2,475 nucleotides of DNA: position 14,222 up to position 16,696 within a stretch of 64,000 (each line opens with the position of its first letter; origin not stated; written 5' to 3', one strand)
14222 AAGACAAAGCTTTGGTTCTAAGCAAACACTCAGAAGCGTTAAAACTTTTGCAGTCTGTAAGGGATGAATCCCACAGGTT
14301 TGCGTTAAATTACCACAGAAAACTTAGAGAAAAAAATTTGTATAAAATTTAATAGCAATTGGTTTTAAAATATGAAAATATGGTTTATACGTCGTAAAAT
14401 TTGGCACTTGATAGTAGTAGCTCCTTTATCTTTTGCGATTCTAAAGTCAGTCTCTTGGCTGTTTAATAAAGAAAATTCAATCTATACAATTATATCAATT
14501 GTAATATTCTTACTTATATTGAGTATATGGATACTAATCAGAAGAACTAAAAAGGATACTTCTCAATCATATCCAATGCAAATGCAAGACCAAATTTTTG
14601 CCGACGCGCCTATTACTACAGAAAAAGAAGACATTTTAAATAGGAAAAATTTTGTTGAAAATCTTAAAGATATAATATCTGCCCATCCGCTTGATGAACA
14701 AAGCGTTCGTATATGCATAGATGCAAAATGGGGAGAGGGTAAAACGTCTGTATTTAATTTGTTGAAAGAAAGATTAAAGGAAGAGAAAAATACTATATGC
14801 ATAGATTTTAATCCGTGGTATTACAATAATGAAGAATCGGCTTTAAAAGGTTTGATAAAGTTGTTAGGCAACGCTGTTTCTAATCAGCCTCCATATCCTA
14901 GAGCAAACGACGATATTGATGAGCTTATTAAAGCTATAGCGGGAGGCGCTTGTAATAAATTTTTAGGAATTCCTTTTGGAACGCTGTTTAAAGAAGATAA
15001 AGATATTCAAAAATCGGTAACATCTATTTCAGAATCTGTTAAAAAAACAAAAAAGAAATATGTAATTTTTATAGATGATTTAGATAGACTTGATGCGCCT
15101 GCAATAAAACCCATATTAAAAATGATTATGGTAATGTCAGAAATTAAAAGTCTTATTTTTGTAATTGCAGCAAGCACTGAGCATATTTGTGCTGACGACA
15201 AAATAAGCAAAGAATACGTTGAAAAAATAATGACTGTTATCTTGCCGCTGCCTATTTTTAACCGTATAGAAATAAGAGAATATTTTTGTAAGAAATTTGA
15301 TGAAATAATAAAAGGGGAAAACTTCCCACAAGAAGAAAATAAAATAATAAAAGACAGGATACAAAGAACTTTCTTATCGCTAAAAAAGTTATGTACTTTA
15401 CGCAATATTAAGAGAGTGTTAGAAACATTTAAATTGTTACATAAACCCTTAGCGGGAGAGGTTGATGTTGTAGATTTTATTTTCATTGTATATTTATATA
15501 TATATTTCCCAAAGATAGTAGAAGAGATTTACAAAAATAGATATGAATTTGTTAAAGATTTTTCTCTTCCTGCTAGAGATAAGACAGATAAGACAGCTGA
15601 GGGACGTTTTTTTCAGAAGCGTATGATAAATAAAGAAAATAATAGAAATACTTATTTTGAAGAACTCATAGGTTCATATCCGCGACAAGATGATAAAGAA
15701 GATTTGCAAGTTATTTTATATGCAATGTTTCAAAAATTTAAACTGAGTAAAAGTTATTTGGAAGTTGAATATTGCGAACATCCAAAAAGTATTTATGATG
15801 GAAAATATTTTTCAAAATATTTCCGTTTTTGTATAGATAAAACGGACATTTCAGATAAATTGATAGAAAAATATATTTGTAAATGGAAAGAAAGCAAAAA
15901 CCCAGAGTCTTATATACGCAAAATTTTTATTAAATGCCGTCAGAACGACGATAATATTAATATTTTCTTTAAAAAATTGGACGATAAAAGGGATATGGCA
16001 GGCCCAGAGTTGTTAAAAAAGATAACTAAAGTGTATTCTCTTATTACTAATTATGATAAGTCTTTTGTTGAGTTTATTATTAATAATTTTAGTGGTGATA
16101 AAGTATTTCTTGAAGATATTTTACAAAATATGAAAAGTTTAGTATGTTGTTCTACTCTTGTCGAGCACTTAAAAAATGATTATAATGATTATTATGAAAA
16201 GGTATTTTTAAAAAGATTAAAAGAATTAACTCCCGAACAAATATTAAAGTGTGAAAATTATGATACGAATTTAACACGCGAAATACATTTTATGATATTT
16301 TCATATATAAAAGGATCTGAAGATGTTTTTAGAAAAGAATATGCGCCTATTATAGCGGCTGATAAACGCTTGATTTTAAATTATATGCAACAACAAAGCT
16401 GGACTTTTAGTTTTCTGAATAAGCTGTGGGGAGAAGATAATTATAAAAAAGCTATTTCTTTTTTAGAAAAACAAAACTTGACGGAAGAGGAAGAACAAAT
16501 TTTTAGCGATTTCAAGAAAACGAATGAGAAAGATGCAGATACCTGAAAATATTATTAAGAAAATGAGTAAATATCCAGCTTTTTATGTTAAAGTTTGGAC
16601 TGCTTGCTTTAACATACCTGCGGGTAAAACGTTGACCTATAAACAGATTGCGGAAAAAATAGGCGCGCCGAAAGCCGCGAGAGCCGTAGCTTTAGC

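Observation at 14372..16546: Intact, strongly AT-rich KAP-family P-loop NTPase with an N-terminal membrane anchor between two DNA-repair genes: candidate orphan defence or sensor gene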

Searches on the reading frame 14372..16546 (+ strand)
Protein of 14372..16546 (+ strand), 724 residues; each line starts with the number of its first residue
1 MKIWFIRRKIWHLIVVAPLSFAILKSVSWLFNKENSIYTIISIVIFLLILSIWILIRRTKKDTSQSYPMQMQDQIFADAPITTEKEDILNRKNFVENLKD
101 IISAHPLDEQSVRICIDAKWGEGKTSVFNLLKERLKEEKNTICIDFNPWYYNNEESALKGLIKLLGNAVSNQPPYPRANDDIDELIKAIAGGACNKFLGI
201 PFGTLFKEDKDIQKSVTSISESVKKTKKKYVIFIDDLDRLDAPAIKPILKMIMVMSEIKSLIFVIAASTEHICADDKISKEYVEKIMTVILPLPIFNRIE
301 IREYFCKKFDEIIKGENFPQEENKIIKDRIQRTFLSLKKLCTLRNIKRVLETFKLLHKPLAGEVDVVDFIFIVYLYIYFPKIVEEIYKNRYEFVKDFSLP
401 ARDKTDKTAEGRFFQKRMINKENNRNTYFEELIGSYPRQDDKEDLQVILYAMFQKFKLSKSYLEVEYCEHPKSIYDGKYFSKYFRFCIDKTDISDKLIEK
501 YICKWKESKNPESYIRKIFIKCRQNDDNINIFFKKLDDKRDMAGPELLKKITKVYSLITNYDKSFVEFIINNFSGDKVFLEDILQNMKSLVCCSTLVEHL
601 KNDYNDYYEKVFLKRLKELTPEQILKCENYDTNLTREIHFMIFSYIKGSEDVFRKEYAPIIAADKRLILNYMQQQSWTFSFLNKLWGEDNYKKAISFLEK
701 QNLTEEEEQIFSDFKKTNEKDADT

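Call 3: search_protein_families(library=pfam, proteins=[window:14372-16546:+], max_evalue=0.01)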
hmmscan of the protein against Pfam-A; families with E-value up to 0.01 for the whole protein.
window:14372-16546:+ (724 aa): 4 families
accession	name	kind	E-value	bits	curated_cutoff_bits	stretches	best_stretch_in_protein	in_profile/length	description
PF07693.20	KAP_NTPase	-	3.7e-32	112.2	20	1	91-357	1-290/293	KAP family P-loop domain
PF01637.24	ATPase_2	-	2.1e-05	24.9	33.2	1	122-283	31-172/225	ATPase domain predominantly from Archaea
PF00004.35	AAA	-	0.0023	18.8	21.2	1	185-271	14-111/131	ATPase family associated with various cellular activities (AAA)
PF13401.12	AAA_22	-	0.007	17.1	27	0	119-257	13-109/130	AAA domain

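Call 4: search_protein_families(library=padloc, proteins=[window:14372-16546:+], max_evalue=0.01)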
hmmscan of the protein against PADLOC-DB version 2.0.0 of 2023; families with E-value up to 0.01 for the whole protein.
window:14372-16546:+ (724 aa): 6 families
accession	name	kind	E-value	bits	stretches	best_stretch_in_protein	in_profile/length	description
PDLC02361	PifA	-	3.3e-35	119.8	2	190-528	147-479/720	PifA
PDLC04958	PDC-S20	-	1.7e-14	52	1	85-265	2-180/458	-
PDLC04959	PDC-S20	-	7e-13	46.9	1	85-187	17-112/464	-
PDLC02209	QatA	-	8.3e-13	45.8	1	85-189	9-112/646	-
PDLC04957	PDC-S20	-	1.6e-10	39.1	1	84-140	3-59/446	-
PDLC02210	QatA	-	2.9e-10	37.3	2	84-166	7-88/593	-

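Call 5: search_protein_families(library=ncbifam, proteins=[window:14372-16546:+], max_evalue=0.01)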
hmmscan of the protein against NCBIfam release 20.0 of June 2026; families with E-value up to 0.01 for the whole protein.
window:14372-16546:+ (724 aa): 2 families
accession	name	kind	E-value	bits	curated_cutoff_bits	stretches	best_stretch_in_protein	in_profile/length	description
NF041923.1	QatA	equivalog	1.3e-12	47.2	600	1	86-189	10-112/628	Qat anti-phage system ATPase QatA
TIGR02928.1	TIGR02928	subfamily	0.0097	14.8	181.3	0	86-155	15-84/366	orc1/cdc6 family replication initiation protein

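Call 6: find_encoding_contigs(protein=window:14372-16543:+, flank=10000, max_places=6)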
Protein window:14372-16543:+ (724 aa): no gene with exactly this product is on record in the collection.

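Call 7: find_homologous_proteins(query=window:14372-16543:+, max_evalue=0.001)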
Query window:14372-16543:+ (724 aa): 204 proteins with E <= 0.001 among 8000 candidates; the best 120 are listed.
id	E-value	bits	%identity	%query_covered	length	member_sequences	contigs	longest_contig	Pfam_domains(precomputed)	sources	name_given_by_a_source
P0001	0.0e+0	1602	99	100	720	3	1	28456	PF07693.21,PF01637.25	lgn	-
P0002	5.8e-203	695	71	69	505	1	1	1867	PF07693.21,PF01637.25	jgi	jgi:hypothetical protein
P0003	7.2e-201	688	52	94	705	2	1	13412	PF07693.21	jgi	jgi:Cdc6-like AAA superfamily ATPase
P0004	2.0e-182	627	60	70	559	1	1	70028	PF07693.21,PF01637.25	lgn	-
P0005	5.4e-37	146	27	73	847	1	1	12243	PF07693.21,PF13401.13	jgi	jgi:predicted KAP-like P-loop ATPase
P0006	1.1e-32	132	25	89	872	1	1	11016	PF07693.21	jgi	jgi:predicted KAP-like P-loop ATPase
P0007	4.1e-31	127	27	65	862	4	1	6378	PF07693.21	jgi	-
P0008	4.0e-28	117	26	69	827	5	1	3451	PF07693.21,PF13191.13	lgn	-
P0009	8.2e-28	116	26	59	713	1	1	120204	PF07693.21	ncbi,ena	-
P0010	1.1e-27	115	28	60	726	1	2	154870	PF07693.21,PF13401.13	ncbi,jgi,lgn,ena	jgi:predicted KAP-like P-loop ATPase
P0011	1.5e-27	115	24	64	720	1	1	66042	PF07693.21,PF13401.13,PF13191.13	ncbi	-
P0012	2.1e-27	114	27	60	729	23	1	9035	PF07693.21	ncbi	-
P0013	1.2e-26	112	26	66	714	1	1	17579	PF07693.21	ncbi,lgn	ncbi:MAG: KAP family P-loop NTPase fold protein [Candidatus Pacearchaeota archaeon]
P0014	8.2e-26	109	26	60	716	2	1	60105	PF07693.21,PF13401.13,PF13191.13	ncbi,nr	nr:P-loop NTPase fold protein [Pedobacter panaciterrae]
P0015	6.8e-25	106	27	58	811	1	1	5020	PF07693.21,PF13401.13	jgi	jgi:hypothetical protein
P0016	7.3e-25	106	26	53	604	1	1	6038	PF07693.21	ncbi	-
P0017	8.2e-24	102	27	54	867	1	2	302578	PF07693.21,PF13191.13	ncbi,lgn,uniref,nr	ncbi:KAP family NTPase [Paenibacillus vini]|uniref:KAP family P-loop NTPase fold protein n=1 Tax=Pae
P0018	4.7e-23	100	23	59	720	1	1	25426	PF07693.21,PF13401.13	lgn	-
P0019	5.0e-23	100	26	60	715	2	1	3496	PF07693.21,PF13401.13,PF13191.13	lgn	-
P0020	1.5e-22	98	25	43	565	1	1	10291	PF07693.21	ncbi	-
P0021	1.7e-22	98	27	60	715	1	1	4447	PF07693.21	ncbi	-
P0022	2.3e-22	98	25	60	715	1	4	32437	PF07693.21,PF13401.13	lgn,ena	-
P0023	2.6e-22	97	26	59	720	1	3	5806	PF07693.21,PF13401.13,PF01637.25,PF13191.13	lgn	-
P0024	4.3e-22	97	26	58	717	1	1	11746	PF07693.21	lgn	-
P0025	8.2e-22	96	26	61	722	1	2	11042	PF07693.21,PF13191.13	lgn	-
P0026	9.2e-22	96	27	60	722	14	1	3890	PF07693.21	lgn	-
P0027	1.1e-21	95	25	44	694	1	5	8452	PF07693.21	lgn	-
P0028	3.2e-21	94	22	77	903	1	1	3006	PF07693.21,PF13401.13,PF13191.13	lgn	-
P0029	4.4e-21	93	27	53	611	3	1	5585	PF07693.21,PF13401.13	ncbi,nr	ncbi:MAG TPA: P-loop NTPase fold protein, partial [Ferruginibacter sp.]|nr:P-loop NTPase fold protei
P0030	5.7e-21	93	25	59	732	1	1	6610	PF07693.21,PF13401.13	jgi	-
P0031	6.1e-21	93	25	60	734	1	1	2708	PF07693.21,PF13401.13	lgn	-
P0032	1.8e-20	91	24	56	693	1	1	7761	PF07693.21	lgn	-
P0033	2.2e-20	91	24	59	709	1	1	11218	PF07693.21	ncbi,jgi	jgi:hypothetical protein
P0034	1.1e-19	89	24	60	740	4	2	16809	PF07693.21,PF13401.13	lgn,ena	-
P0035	2.9e-19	87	23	58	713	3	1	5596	PF07693.21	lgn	-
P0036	7.1e-19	86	26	55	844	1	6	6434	PF07693.21,PF13401.13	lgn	-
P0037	1.8e-18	85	28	43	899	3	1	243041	PF07693.21,PF13401.13,PF13191.13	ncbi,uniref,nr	ncbi:KAP family P-loop NTPase fold protein [Arcicella lustrica]|uniref:P-loop NTPase fold protein n=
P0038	2.8e-18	84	29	42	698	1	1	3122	PF07693.21,PF13401.13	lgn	-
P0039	3.3e-18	84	28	43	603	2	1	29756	PF07693.21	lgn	-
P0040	3.4e-18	84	27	58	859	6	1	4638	PF07693.21,PF13401.13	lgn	-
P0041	5.4e-18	83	27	44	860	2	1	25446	PF07693.21,PF13401.13,PF01637.25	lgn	-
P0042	6.6e-18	83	25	47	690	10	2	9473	PF07693.21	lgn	-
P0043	1.0e-17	82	27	41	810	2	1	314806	PF07693.21,PF13401.13,PF13191.13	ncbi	-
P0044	1.4e-17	82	30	36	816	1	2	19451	PF07693.21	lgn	-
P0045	1.7e-17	82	28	43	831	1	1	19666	PF07693.21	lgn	-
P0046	1.8e-17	82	25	67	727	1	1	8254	PF07693.21,PF13401.13,PF13191.13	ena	-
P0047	1.9e-17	81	29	44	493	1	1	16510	PF07693.21,PF13401.13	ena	-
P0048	2.0e-17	81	23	59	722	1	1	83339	PF07693.21,PF13401.13,PF01637.25,PF13191.13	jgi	jgi:predicted KAP-like P-loop ATPase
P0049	2.6e-17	81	27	33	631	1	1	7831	PF07693.21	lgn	-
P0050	2.7e-17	81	26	59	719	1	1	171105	PF07693.21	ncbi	ncbi:P-loop NTPase fold protein [Chitinophagaceae bacterium LWZ2-11]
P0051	1.2e-16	79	24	57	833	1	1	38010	PF07693.21,PF13401.13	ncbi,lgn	-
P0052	1.3e-16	79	22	58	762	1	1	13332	PF07693.21,PF13191.13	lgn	-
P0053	3.6e-16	77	26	43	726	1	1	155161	PF07693.21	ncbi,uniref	ncbi:KAP family P-loop NTPase fold protein [Flavobacterium notoginsengisoli]|uniref:KAP family P-loo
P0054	9.6e-16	76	28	38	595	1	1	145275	PF07693.21,PF13401.13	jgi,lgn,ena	-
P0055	3.8e-15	74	26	51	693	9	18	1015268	PF07693.21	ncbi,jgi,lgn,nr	ncbi:MAG: KAP family NTPase [Prevotella sp.]|jgi:DNA replication protein DnaC|nr:KAP family NTPase [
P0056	4.5e-15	74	27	41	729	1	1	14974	PF07693.21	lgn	-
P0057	5.8e-15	73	26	44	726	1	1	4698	PF07693.21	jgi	jgi:hypothetical protein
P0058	8.9e-15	73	33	29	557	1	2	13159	PF07693.21,PF13401.13,PF13191.13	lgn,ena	-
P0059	9.2e-15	73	33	29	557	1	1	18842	PF07693.21,PF13401.13,PF13191.13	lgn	-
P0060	9.2e-15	73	34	29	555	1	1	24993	PF07693.21,PF13401.13,PF13191.13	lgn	-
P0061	1.0e-14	72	33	29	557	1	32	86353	PF07693.21,PF13401.13,PF13191.13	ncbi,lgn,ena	-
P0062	1.0e-14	72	33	29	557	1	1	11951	PF07693.21,PF13401.13,PF13191.13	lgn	-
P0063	1.1e-14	72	33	29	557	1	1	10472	PF07693.21,PF13401.13,PF13191.13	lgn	-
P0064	1.1e-14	72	33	29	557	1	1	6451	PF07693.21,PF13401.13,PF13191.13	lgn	-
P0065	1.1e-14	72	33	29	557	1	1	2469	PF07693.21,PF13401.13,PF13191.13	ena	-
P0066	1.1e-14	72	33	29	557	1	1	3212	PF07693.21,PF13401.13,PF13191.13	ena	-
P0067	1.1e-14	72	33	29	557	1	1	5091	PF07693.21,PF13401.13,PF13191.13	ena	-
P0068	1.1e-14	72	33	29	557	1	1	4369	PF07693.21,PF13401.13,PF13191.13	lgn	-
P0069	1.2e-14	72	33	29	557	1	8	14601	PF07693.21,PF13401.13,PF13191.13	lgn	-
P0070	1.2e-14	72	33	29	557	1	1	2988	PF07693.21,PF13401.13,PF13191.13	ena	-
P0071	1.3e-14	72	25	58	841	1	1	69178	PF07693.21,PF13401.13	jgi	-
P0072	1.5e-14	72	25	33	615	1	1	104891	PF07693.21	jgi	-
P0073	1.5e-14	72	34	29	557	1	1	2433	PF07693.21,PF13401.13,PF13191.13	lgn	-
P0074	1.5e-14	72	33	29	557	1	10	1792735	PF07693.21,PF13401.13,PF13191.13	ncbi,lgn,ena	-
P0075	2.3e-14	71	33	29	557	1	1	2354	PF07693.21,PF13401.13,PF13191.13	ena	-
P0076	2.3e-14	71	33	29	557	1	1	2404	PF07693.21,PF13401.13,PF13191.13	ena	-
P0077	2.3e-14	71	33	29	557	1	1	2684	PF07693.21,PF13401.13,PF13191.13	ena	-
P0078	2.4e-14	71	33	29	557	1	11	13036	PF07693.21,PF13401.13,PF13191.13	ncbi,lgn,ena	-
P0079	2.4e-14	71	33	29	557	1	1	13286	PF07693.21,PF13401.13,PF13191.13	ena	-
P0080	2.4e-14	71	33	29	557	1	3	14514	PF07693.21,PF13401.13,PF13191.13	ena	-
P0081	2.4e-14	71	33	29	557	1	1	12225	PF07693.21,PF13401.13,PF13191.13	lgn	-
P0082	2.4e-14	71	34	29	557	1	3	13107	PF07693.21,PF13401.13,PF13191.13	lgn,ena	-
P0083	2.4e-14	71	33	29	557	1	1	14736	PF07693.21,PF13401.13,PF13191.13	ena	-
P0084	2.5e-14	71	33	29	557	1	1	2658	PF07693.21,PF13401.13,PF13191.13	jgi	-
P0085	2.5e-14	71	33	29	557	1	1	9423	PF07693.21,PF13401.13,PF13191.13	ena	-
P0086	2.5e-14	71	33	29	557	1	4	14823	PF07693.21,PF13401.13,PF13191.13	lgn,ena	-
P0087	2.6e-14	71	33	29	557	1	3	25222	PF07693.21,PF13401.13,PF13191.13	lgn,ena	-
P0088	2.8e-14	71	33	29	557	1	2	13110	PF07693.21,PF13401.13,PF13191.13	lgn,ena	-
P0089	2.9e-14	71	33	29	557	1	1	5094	PF07693.21,PF13401.13,PF13191.13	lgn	-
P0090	3.2e-14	71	33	29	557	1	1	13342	PF07693.21,PF13401.13,PF13191.13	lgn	-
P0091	3.2e-14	71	33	29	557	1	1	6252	PF07693.21,PF13401.13,PF13191.13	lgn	-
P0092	3.3e-14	71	33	29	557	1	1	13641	PF07693.21,PF13401.13,PF13191.13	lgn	-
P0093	3.4e-14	71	33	29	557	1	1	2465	PF07693.21,PF13401.13,PF13191.13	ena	-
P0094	3.4e-14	71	33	29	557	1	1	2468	PF07693.21,PF13401.13,PF13191.13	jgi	-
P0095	3.4e-14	71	33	29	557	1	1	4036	PF07693.21,PF13401.13,PF13191.13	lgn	-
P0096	3.4e-14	71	33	29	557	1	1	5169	PF07693.21,PF13401.13,PF13191.13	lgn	-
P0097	3.4e-14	71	33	29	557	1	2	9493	PF07693.21,PF13401.13,PF13191.13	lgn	-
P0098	3.8e-14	71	33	29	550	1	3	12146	PF07693.21,PF13401.13,PF13191.13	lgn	-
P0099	3.9e-14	70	33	29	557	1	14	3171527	PF07693.21,PF13401.13,PF13191.13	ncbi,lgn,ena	-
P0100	4.1e-14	70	33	29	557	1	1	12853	PF07693.21,PF13401.13,PF13191.13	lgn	-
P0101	4.3e-14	70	33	29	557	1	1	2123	PF07693.21,PF13401.13,PF13191.13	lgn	-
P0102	4.4e-14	70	33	29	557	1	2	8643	PF07693.21,PF13401.13,PF13191.13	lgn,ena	-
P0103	4.4e-14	70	33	29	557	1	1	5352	PF07693.21,PF13401.13,PF13191.13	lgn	-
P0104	4.5e-14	70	33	29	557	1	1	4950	PF07693.21,PF13401.13,PF13191.13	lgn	-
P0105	4.7e-14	70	33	29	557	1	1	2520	PF07693.21,PF13401.13,PF13191.13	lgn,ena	-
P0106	4.8e-14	70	33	29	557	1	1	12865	PF07693.21,PF13401.13,PF13191.13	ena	-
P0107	5.0e-14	70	33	29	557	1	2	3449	PF07693.21,PF13401.13,PF13191.13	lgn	-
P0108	5.2e-14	70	33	29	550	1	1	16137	PF07693.21,PF13401.13,PF13191.13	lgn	-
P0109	5.3e-14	70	33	29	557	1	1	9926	PF07693.21,PF13401.13,PF13191.13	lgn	-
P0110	5.3e-14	70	33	29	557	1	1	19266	PF07693.21,PF13401.13,PF13191.13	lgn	-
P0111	5.6e-14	70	33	29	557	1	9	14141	PF07693.21,PF13401.13,PF13191.13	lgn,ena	-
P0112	5.6e-14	70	33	29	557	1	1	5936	PF07693.21,PF13401.13,PF13191.13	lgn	-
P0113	5.6e-14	70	33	29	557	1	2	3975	PF07693.21,PF13401.13,PF13191.13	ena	-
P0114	5.6e-14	70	33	29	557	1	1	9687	PF07693.21,PF13401.13,PF13191.13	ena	-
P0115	5.9e-14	70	33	29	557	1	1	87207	PF07693.21,PF13401.13,PF13191.13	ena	-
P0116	6.1e-14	70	34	29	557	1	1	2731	PF07693.21,PF13401.13,PF13191.13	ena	-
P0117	6.4e-14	70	33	29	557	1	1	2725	PF07693.21,PF13401.13,PF13191.13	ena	-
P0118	7.0e-14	70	33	29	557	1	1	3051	PF07693.21,PF13401.13,PF13191.13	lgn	-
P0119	7.0e-14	70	33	29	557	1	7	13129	PF07693.21,PF13401.13,PF13191.13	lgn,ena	-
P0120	7.3e-14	70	33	29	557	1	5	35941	PF07693.21,PF13401.13,PF13191.13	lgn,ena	-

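Call 8: find_encoding_contigs(protein=P0001, flank=10000, max_places=4)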
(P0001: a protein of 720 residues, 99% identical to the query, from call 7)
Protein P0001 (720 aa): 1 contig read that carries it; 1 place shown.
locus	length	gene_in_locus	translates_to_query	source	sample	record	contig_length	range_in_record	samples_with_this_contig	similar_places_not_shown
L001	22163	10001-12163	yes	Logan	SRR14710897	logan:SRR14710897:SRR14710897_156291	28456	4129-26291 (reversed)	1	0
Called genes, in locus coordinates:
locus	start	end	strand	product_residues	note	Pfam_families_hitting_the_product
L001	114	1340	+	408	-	PF00919:UPF0004, PF04055:Radical_SAM, PF01938:TRAM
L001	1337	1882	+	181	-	PF01464:SLT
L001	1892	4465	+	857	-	PF01624:MutS_I, PF05188:MutS_II, PF05192:MutS_III, PF05190:MutS_IV, PF00488:MutS_V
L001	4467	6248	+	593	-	PF02518:HATPase_c, PF13589:HATPase_c_3, PF01119:DNA_mis_repair, PF08676:MutL_C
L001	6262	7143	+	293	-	PF01745:IPT (faint), PF01715:IPPT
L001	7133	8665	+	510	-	PF03023:MurJ, PF01554:MatE (weak)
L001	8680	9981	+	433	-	PF01541:GIY-YIG, PF02151:UVR (faint), PF27096:UvrC_M, PF08459:UvrC_RNaseH_dom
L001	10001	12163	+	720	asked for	PF01637:ATPase_2 (weak), PF07693:KAP_NTPase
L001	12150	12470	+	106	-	PF01035:DNA_binding_1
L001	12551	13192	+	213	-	PF14353:CpXC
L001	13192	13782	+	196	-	PF04026:SpoVG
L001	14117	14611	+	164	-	PF01467:CTP_transf_like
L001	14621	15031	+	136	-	-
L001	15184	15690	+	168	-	PF01478:Peptidase_A24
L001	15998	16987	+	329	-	PF03706:LPG_synthase_TM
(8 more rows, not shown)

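Call 9: find_encoding_contigs(protein=P0003, flank=10000, max_places=4)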
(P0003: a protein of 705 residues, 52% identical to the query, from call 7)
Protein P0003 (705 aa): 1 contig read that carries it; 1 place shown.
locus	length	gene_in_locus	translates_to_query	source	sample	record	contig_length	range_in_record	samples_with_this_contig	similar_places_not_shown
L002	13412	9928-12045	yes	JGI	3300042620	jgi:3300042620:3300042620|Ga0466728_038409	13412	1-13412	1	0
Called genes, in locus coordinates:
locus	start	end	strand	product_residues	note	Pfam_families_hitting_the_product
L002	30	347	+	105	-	-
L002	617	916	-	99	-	PF02575:YbaB_DNA_bd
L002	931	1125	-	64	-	-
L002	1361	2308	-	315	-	PF08279:HTH_11, PF13412:HTH_24 (weak), PF03099:BPL_LplA_LipB, PF16917:BPL_LplA_LipB_2 (faint)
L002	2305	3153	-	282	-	PF02749:QRPTase_N, PF01729:QRPTase_C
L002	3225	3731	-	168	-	PF01965:DJ-1_PfpI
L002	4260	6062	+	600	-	PF02518:HATPase_c (weak), PF13589:HATPase_c_3, PF01119:DNA_mis_repair, PF08676:MutL_C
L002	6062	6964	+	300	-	PF01745:IPT (faint), PF01715:IPPT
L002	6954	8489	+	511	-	PF03023:MurJ, PF01554:MatE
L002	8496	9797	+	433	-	PF01541:GIY-YIG, PF27096:UvrC_M, PF08459:UvrC_RNaseH_dom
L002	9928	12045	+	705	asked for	PF07693:KAP_NTPase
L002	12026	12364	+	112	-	PF01035:DNA_binding_1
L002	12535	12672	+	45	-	-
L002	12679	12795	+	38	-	-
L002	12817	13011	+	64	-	-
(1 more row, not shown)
